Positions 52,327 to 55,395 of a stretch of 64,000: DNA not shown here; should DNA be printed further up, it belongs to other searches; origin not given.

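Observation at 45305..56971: Three-compartment amino-acid deamidation, antiport and decarboxylation supercluster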

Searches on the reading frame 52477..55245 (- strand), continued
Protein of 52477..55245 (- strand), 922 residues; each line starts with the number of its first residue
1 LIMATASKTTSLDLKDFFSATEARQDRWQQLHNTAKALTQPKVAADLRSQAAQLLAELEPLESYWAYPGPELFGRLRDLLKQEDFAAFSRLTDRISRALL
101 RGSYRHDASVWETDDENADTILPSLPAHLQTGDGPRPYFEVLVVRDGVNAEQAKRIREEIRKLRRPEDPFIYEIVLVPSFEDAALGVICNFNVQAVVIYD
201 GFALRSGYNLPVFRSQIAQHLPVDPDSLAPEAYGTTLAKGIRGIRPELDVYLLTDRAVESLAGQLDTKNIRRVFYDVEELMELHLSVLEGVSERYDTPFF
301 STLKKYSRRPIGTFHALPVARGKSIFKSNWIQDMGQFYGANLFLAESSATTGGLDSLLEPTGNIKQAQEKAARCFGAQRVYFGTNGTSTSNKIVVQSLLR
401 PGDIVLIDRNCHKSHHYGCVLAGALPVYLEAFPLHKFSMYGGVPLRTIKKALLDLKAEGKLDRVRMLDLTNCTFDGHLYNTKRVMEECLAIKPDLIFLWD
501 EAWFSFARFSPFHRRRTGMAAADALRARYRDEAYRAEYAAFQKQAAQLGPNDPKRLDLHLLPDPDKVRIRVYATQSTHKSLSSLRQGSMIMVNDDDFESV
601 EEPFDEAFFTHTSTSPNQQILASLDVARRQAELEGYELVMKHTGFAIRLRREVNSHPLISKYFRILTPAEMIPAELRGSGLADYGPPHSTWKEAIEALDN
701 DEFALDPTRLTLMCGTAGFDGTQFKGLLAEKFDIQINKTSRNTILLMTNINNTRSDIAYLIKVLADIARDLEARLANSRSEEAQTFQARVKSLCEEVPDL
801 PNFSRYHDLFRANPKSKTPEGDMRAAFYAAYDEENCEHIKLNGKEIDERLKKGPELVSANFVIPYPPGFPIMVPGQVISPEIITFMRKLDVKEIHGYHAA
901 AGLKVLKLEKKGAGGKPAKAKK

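Call 30: search_protein_families(library=ncbifam, proteins=[L030:12793-14493:+, L037:12779-14479:+, L001:12765-14459:+, L001:8074-9780:+, L011:17824-19539:+, L063:15937-17625:+, L077:16550-18241:+, L011:12815-14509:+, L047:669-2513:+, L027:8230-9894:+], max_evalue=1e-30)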
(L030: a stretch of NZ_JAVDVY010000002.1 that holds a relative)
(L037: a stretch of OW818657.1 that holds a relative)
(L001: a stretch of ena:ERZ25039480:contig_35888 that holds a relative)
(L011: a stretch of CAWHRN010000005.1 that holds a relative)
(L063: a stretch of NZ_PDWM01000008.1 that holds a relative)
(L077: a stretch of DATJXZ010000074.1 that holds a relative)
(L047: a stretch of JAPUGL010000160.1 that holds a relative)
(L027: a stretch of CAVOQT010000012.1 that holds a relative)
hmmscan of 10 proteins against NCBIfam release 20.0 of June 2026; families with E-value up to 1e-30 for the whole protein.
L030:12793-14493:+ (566 aa): 4 families
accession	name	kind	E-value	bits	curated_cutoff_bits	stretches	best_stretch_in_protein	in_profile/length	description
TIGR03802.1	Asp_Ala_antiprt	equivalog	2.5e-119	399.5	546.95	1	3-563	2-560/562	aspartate-alanine antiporter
NF003440.0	PRK04972.1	equivalog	7.3e-76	256.1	645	1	6-563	7-555/561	aspartate:alanine antiporter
NF003007.0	PRK03818.1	equivalog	3.5e-60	204.1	449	1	16-523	11-506/553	putative transporter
TIGR01625.1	YidE_YbjL_dupl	subfamily_domain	4.8e-39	133.6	71.95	0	397-541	1-146/154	AspT/YidE/YbjL antiporter duplication domain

L037:12779-14479:+ (566 aa): 4 families
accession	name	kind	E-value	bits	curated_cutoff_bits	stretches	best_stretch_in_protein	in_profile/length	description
TIGR03802.1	Asp_Ala_antiprt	equivalog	1.9e-121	406.5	546.95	1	3-561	2-558/562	aspartate-alanine antiporter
NF003440.0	PRK04972.1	equivalog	1.8e-75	254.8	645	1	6-562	7-554/561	aspartate:alanine antiporter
NF003007.0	PRK03818.1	equivalog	9.3e-64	215.9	449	1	16-523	11-506/553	putative transporter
TIGR01625.1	YidE_YbjL_dupl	subfamily_domain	1.9e-37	128.5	71.95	0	397-531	1-135/154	AspT/YidE/YbjL antiporter duplication domain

L001:12765-14459:+ (564 aa): 4 families
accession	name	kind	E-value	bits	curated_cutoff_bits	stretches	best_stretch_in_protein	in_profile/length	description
TIGR03802.1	Asp_Ala_antiprt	equivalog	2.4e-188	627.3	546.95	1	4-563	1-562/562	aspartate-alanine antiporter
NF003440.0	PRK04972.1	equivalog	2.7e-87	293.8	645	1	8-562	7-556/561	aspartate:alanine antiporter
NF003007.0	PRK03818.1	equivalog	6.2e-60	203.3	449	1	22-555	15-541/553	putative transporter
TIGR01625.1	YidE_YbjL_dupl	subfamily_domain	1.9e-42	144.7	71.95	0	396-547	1-154/154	AspT/YidE/YbjL antiporter duplication domain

L001:8074-9780:+ (568 aa): 4 families
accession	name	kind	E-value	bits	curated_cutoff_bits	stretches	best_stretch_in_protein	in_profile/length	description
TIGR03802.1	Asp_Ala_antiprt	equivalog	2e-208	693.6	546.95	1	7-567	1-562/562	aspartate-alanine antiporter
NF003440.0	PRK04972.1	equivalog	6.7e-96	322.2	645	1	12-566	8-556/561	aspartate:alanine antiporter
NF003007.0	PRK03818.1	equivalog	2.3e-63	214.6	449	1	23-567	13-549/553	putative transporter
TIGR01625.1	YidE_YbjL_dupl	subfamily_domain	5.2e-48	162.7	71.95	0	400-550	1-153/154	AspT/YidE/YbjL antiporter duplication domain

L011:17824-19539:+ (571 aa): 4 families
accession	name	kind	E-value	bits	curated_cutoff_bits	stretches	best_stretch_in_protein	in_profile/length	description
TIGR03802.1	Asp_Ala_antiprt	equivalog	1.9e-200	667.3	546.95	1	14-570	2-562/562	aspartate-alanine antiporter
NF003440.0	PRK04972.1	equivalog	2.8e-99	333.4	645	1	18-569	8-556/561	aspartate:alanine antiporter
NF003007.0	PRK03818.1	equivalog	3.2e-62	210.8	449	1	27-555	11-534/553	putative transporter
TIGR01625.1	YidE_YbjL_dupl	subfamily_domain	1.8e-47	161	71.95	0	404-554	2-154/154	AspT/YidE/YbjL antiporter duplication domain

L063:15937-17625:+ (562 aa): 4 families
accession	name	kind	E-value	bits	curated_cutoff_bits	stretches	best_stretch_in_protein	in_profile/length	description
TIGR03802.1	Asp_Ala_antiprt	equivalog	4.3e-164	547.3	546.95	1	2-561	1-562/562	aspartate-alanine antiporter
NF003440.0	PRK04972.1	equivalog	8.7e-87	292.1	645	1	6-560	7-556/561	aspartate:alanine antiporter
NF003007.0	PRK03818.1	equivalog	6e-53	180.2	449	1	18-556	13-544/553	putative transporter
TIGR01625.1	YidE_YbjL_dupl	subfamily_domain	2.3e-41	141.1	71.95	0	394-541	2-150/154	AspT/YidE/YbjL antiporter duplication domain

L077:16550-18241:+ (563 aa): 4 families
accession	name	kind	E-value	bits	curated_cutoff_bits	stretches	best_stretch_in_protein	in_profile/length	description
TIGR03802.1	Asp_Ala_antiprt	equivalog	9.8e-164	546.1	546.95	1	2-562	1-562/562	aspartate-alanine antiporter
NF003440.0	PRK04972.1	equivalog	4.7e-84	283.1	645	1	10-561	11-556/561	aspartate:alanine antiporter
NF003007.0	PRK03818.1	equivalog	1.8e-53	182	449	1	18-540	13-527/553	putative transporter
TIGR01625.1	YidE_YbjL_dupl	subfamily_domain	3e-36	124.5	71.95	0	395-543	2-151/154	AspT/YidE/YbjL antiporter duplication domain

L011:12815-14509:+ (564 aa): 4 families
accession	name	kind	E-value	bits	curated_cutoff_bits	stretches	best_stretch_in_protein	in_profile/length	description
TIGR03802.1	Asp_Ala_antiprt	equivalog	6.9e-188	625.8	546.95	1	3-563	1-562/562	aspartate-alanine antiporter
NF003440.0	PRK04972.1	equivalog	4.7e-73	246.8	645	1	12-562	12-556/561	aspartate:alanine antiporter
NF003007.0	PRK03818.1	equivalog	7.5e-53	179.9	449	1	19-563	13-549/553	putative transporter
TIGR01625.1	YidE_YbjL_dupl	subfamily_domain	8.9e-41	139.2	71.95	0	397-546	2-153/154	AspT/YidE/YbjL antiporter duplication domain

L047:669-2513:+ (614 aa): 4 families
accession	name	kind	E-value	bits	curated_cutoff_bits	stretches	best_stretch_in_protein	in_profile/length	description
TIGR03802.1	Asp_Ala_antiprt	equivalog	1.3e-118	397.1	546.95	1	44-613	4-561/562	aspartate-alanine antiporter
NF003440.0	PRK04972.1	equivalog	1.9e-79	267.9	645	1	46-612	8-555/561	aspartate:alanine antiporter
NF003007.0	PRK03818.1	equivalog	3.4e-52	177.7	449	1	57-610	13-545/553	putative transporter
TIGR01625.1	YidE_YbjL_dupl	subfamily_domain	5e-47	159.5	71.95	0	445-597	1-153/154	AspT/YidE/YbjL antiporter duplication domain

L027:8230-9894:+ (554 aa): 4 families
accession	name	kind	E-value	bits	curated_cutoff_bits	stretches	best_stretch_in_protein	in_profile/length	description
TIGR03802.1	Asp_Ala_antiprt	equivalog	2.5e-121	406.1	546.95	1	9-552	3-559/562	aspartate-alanine antiporter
NF003440.0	PRK04972.1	equivalog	1.5e-107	360.7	645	1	9-552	5-554/561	aspartate:alanine antiporter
NF003007.0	PRK03818.1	equivalog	1.5e-70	238.3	449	1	18-550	8-544/553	putative transporter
TIGR01625.1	YidE_YbjL_dupl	subfamily_domain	1.5e-47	161.3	71.95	0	388-539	1-154/154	AspT/YidE/YbjL antiporter duplication domain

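Call 31: search_protein_families(library=pfam, proteins=[L037:14505-15980:+, L056:19404-20906:+, L011:21064-21708:-, L002:2248-3384:+, L037:18785-19327:+, L081:4671-5669:+, L052:1661-3364:+, L003:5681-7066:+, L028:8460-9029:-, L070:4035-6596:-], max_evalue=0.001)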
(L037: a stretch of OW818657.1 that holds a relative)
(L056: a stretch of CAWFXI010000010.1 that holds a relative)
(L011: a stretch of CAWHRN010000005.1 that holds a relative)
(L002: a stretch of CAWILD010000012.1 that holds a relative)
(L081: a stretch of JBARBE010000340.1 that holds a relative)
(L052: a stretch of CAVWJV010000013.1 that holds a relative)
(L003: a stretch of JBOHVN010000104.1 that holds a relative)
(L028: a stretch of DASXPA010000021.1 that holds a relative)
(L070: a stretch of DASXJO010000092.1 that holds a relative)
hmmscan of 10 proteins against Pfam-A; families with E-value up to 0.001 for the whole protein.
L037:14505-15980:+ (491 aa): 1 family
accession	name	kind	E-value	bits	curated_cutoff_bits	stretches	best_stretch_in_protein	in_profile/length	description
PF03573.19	OprD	-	1.9e-32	113.3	25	2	259-491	151-394/394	outer membrane porin, OprD family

L056:19404-20906:+ (500 aa): 1 family
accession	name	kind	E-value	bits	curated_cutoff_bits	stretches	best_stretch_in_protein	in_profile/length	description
PF02321.23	OEP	-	3e-41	141.7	22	2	84-266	1-187/187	Outer membrane efflux protein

L011:21064-21708:- (214 aa): 2 families
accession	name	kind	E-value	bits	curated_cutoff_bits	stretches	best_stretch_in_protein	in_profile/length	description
PF00072.30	Response_reg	-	4.3e-26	91.7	30.2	1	8-117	1-110/111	Response regulator receiver domain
PF00196.25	GerE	-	4.6e-15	55.4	23.5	1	143-197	2-56/57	Bacterial regulatory proteins, luxR family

L002:2248-3384:+ (378 aa): 3 families
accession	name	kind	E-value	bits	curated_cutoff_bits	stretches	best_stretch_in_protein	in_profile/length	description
PF16576.10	HlyD_D23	-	1e-07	31.9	30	1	65-295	20-184/214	Barrel-sandwich domain of CusB or HlyD membrane-fusion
PF13533.13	Biotin_lipoyl_2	-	1.6e-06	28.2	29.8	1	65-96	1-32/32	Biotin-lipoyl like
PF13437.12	HlyD_3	-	4.4e-05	24.6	22.2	0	68-96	3-31/106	HlyD family secretion protein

L037:18785-19327:+ (180 aa): 1 family
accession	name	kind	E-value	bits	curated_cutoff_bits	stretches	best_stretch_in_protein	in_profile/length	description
PF11742.13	DUF3302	-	1.5e-15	57.5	32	1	47-109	3-65/77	Protein of unknown function (DUF3302)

L081:4671-5669:+ (332 aa): 1 family
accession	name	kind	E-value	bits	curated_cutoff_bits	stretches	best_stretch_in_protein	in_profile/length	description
PF11453.13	DUF2950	-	9.7e-107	356.6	20.2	1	53-327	1-273/274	Protein of unknown function (DUF2950)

L052:1661-3364:+ (567 aa): 3 families
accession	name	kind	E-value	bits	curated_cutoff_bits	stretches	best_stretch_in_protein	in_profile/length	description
PF00916.26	Sulfate_transp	-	3.2e-88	296.5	23.2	1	25-390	1-379/380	Sulfate permease family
PF01740.26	STAS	-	2.8e-16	59.6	22.6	1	445-551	3-106/106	STAS domain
PF13466.11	STAS_2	-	5.4e-05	23.7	29.2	1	455-533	1-77/80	STAS domain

L003:5681-7066:+ (461 aa): 1 family
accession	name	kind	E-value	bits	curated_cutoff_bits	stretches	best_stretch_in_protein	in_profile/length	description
PF11737.13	DUF3300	-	2.9e-93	312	25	1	72-293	1-220/227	Protein of unknown function (DUF3300)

L028:8460-9029:- (189 aa): 1 family
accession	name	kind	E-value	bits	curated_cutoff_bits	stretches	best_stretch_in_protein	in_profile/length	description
PF13590.11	DUF4136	-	1.3e-33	117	32.8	1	25-183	1-151/152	Domain of unknown function (DUF4136)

L070:4035-6596:- (853 aa): 2 families
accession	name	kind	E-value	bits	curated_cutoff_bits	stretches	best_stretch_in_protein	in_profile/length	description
PF00924.24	MS_channel_2nd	-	5.9e-21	74.8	20.2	1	662-728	1-67/68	Mechanosensitive ion channel, beta-domain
PF21082.3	MS_channel_3rd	-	3.4e-17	63.1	21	1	736-818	1-88/88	Mechanosensitive ion channel MscS, C-terminal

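Call 51: find_encoding_contigs(protein=P0030, flank=10000, max_places=2)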
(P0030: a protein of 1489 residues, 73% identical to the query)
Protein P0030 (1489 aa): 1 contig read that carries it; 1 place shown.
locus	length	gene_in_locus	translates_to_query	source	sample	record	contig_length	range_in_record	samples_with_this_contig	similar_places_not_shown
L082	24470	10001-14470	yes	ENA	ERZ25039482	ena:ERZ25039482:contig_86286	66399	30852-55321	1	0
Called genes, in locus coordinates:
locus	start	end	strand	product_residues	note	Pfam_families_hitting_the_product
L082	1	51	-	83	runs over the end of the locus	-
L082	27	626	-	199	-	-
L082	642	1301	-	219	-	-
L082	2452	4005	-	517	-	PF03958:Secretin_N (weak), PF00092:VWA, PF13519:VWA_2, PF13768:VWA_3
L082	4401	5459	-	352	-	-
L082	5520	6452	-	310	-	-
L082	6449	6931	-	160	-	PF04542:Sigma70_r2, PF08281:Sigma70_r4_2, PF04545:Sigma70_r4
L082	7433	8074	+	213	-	PF00072:Response_reg, PF00196:GerE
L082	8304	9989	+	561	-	PF06826:Asp-Al_Ex, PF02080:TrkA_C (weak), PF06826:Asp-Al_Ex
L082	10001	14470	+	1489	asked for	PF01276:OKR_DC_1, PF06826:Asp-Al_Ex, PF02080:TrkA_C (weak), PF06826:Asp-Al_Ex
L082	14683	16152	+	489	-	PF00155:Aminotran_1_2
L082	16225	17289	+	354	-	PF00710:Asparaginase, PF17763:Asparaginase_C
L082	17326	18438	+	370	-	PF04960:Glutaminase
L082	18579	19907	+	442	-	PF19577:DcaP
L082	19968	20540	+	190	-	PF11742:DUF3302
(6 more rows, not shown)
